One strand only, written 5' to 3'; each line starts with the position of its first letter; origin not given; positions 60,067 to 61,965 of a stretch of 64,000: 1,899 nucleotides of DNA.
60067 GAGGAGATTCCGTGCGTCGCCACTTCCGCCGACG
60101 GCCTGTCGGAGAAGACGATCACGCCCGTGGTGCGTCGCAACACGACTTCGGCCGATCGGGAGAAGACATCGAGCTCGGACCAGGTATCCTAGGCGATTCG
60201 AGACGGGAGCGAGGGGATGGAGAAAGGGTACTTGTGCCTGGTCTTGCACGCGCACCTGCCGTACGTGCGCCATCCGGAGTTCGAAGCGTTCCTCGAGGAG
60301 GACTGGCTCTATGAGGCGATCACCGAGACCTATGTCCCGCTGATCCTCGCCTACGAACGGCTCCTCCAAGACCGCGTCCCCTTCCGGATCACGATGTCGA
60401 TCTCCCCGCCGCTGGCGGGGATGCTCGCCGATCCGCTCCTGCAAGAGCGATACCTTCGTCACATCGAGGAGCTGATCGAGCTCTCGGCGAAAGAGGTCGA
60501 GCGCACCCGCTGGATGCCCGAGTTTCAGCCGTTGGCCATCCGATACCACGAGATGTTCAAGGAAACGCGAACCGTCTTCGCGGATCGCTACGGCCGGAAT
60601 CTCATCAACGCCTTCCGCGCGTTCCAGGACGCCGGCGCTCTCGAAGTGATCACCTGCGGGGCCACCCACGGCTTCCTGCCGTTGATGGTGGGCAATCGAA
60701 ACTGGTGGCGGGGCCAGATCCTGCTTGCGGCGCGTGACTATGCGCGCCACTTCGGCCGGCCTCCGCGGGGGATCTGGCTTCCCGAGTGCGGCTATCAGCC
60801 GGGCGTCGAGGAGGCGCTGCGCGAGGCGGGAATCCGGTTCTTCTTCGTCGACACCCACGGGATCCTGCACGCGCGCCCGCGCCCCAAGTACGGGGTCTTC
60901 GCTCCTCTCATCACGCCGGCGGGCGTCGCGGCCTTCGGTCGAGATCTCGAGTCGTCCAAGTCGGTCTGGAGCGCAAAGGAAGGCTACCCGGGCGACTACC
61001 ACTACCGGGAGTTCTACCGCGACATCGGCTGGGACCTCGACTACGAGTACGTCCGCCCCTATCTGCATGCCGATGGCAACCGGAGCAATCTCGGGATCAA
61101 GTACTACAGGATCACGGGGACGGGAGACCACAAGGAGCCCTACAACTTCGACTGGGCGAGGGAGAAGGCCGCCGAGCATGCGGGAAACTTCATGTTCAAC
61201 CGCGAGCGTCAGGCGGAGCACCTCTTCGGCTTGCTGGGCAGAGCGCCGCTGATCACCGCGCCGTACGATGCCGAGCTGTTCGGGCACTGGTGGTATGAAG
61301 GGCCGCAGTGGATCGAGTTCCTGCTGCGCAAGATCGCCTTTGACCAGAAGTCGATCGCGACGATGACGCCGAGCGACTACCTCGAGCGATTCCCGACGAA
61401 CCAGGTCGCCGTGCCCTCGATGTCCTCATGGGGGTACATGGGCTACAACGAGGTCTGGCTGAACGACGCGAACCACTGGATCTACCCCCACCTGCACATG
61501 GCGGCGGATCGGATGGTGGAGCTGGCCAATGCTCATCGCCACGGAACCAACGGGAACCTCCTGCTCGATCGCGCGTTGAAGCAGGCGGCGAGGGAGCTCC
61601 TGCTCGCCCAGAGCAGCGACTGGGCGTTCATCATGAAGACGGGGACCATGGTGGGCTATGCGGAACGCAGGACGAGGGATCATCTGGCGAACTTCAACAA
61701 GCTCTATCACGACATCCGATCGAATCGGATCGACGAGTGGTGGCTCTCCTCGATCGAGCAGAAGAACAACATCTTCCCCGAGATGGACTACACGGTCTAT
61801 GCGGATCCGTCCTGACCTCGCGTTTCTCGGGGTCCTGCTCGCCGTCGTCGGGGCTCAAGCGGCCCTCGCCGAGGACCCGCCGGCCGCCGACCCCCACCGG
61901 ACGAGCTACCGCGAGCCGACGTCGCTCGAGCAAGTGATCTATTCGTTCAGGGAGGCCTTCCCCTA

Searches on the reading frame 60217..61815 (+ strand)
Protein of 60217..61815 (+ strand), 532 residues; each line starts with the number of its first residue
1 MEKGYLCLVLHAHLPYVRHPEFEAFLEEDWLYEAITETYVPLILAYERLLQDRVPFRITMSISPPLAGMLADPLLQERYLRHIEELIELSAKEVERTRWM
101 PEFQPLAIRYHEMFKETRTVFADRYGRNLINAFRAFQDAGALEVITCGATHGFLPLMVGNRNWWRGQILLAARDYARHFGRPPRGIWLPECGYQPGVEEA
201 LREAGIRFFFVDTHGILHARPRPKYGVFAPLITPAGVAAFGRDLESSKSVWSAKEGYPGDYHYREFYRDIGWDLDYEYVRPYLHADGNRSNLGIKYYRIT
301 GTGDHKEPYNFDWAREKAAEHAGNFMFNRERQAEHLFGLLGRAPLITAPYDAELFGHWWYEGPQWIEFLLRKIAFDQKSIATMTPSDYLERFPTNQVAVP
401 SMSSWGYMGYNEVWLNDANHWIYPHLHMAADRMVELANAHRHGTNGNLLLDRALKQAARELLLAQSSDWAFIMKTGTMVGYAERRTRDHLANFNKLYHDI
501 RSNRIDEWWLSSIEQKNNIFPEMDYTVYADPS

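Call 35: search_protein_families(library=pfam, proteins=[window:60217-61815:+], max_evalue=0.00001)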
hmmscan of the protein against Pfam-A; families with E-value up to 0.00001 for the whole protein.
window:60217-61815:+ (532 aa): 2 families
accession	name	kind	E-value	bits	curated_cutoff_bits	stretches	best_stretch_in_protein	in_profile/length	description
PF09210.16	BE_C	-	2.7e-39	134.1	25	1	425-528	1-101/101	1,4-alpha-glucan branching enzyme, C-terminal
PF03065.20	Glyco_hydro_57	-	1.4e-38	133.3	21.2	1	8-397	2-287/291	Glycosyl hydrolase family 57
